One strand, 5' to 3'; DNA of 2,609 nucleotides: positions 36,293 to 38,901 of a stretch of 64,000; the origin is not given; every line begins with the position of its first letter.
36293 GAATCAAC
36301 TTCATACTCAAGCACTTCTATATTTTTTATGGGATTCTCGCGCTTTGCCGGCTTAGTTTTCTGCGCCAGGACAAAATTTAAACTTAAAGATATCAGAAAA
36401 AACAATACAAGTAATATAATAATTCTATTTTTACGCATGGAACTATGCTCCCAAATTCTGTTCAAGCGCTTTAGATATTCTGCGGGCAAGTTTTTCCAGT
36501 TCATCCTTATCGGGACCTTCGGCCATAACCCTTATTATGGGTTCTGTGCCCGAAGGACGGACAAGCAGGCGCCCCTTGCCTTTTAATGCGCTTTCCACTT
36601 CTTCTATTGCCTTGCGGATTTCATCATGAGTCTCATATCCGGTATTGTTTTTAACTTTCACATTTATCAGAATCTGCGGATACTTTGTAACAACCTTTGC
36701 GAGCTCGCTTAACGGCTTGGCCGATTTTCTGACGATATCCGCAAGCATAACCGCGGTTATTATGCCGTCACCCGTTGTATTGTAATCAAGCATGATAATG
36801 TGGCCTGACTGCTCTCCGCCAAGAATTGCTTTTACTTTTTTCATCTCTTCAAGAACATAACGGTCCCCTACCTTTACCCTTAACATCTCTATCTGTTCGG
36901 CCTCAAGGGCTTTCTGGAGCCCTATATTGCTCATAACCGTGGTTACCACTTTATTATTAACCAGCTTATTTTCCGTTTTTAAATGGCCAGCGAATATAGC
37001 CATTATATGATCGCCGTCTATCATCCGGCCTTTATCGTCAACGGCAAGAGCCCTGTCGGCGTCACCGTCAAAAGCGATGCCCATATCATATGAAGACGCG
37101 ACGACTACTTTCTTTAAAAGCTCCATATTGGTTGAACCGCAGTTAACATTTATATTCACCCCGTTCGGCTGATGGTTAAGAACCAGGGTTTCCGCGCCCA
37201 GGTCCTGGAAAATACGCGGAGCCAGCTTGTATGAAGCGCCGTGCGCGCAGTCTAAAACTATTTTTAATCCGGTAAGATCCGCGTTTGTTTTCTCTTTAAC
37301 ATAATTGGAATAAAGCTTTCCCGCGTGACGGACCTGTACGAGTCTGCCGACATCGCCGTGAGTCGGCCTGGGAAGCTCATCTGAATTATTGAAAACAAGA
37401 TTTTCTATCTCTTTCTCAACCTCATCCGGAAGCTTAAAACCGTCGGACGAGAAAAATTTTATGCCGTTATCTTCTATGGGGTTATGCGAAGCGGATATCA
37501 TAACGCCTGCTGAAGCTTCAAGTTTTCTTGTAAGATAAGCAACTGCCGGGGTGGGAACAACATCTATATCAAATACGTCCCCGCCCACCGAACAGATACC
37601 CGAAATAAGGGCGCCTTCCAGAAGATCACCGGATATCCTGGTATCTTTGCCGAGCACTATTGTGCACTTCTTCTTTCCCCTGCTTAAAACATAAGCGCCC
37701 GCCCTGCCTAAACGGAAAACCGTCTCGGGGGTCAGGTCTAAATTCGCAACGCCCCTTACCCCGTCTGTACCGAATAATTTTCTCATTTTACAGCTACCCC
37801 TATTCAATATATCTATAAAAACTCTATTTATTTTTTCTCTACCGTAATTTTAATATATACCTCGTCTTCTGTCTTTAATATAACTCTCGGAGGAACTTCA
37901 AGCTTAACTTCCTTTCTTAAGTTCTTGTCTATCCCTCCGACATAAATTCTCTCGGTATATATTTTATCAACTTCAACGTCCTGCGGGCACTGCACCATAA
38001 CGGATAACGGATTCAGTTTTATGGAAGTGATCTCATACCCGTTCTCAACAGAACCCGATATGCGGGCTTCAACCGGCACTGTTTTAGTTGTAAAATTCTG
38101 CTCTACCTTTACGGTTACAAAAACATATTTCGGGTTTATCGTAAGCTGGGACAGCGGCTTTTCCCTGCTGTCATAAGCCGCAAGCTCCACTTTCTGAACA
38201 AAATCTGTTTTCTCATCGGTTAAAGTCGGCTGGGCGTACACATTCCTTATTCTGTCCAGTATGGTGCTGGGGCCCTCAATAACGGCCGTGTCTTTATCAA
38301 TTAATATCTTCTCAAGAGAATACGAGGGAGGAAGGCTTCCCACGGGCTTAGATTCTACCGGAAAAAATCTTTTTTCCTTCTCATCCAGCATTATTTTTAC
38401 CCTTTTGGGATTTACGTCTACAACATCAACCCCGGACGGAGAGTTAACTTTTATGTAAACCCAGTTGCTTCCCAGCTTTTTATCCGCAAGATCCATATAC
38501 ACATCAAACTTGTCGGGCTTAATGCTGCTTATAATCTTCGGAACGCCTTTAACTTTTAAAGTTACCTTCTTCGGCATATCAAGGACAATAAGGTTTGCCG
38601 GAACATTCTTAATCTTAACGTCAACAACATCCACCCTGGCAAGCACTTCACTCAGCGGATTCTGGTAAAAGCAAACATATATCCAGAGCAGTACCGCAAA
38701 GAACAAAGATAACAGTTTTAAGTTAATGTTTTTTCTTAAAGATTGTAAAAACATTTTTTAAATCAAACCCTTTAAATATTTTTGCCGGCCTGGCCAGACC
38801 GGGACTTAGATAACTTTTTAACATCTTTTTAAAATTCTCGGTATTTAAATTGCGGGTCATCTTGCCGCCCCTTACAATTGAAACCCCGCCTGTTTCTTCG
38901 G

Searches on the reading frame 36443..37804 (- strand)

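Call 81: search_protein_families(library=pfam, proteins=[window:36443-37804:-], max_evalue=0.00001)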
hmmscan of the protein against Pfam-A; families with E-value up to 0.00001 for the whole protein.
window:36443-37804:- (453 aa): 4 families
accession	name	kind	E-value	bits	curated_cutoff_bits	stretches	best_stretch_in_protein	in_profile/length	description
PF02878.22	PGM_PMM_I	-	5.7e-46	156.1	22.5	1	8-141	1-135/138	Phosphoglucomutase/phosphomannomutase, alpha/beta/alpha domain I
PF02880.22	PGM_PMM_III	-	1.3e-37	128.9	20.7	1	263-375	1-115/115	Phosphoglucomutase/phosphomannomutase, alpha/beta/alpha domain III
PF00408.26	PGM_PMM_IV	-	5.8e-20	71.6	23.1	1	379-445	1-67/68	Phosphoglucomutase/phosphomannomutase, C-terminal domain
PF02879.22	PGM_PMM_II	-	6.5e-17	62.4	29.3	1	165-259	3-103/103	Phosphoglucomutase/phosphomannomutase, alpha/beta/alpha domain II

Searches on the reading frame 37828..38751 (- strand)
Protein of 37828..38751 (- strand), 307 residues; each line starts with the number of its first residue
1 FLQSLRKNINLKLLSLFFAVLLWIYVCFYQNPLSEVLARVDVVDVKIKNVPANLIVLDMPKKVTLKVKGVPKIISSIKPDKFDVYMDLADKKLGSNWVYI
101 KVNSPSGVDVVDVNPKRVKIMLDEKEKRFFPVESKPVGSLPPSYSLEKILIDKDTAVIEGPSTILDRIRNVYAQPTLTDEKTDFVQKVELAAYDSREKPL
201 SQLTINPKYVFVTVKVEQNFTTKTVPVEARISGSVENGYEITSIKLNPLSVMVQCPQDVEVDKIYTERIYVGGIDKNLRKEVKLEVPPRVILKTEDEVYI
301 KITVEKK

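Call 81: search_protein_families(library=pfam, proteins=[window:37828-38751:-], max_evalue=0.00001)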
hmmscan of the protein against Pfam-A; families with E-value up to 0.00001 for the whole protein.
window:37828-38751:- (307 aa): 1 family
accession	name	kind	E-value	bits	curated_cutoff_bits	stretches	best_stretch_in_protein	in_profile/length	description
PF07949.17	YbbR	-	7.4e-20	71.5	22.3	1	130-214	1-81/81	YbbR-like protein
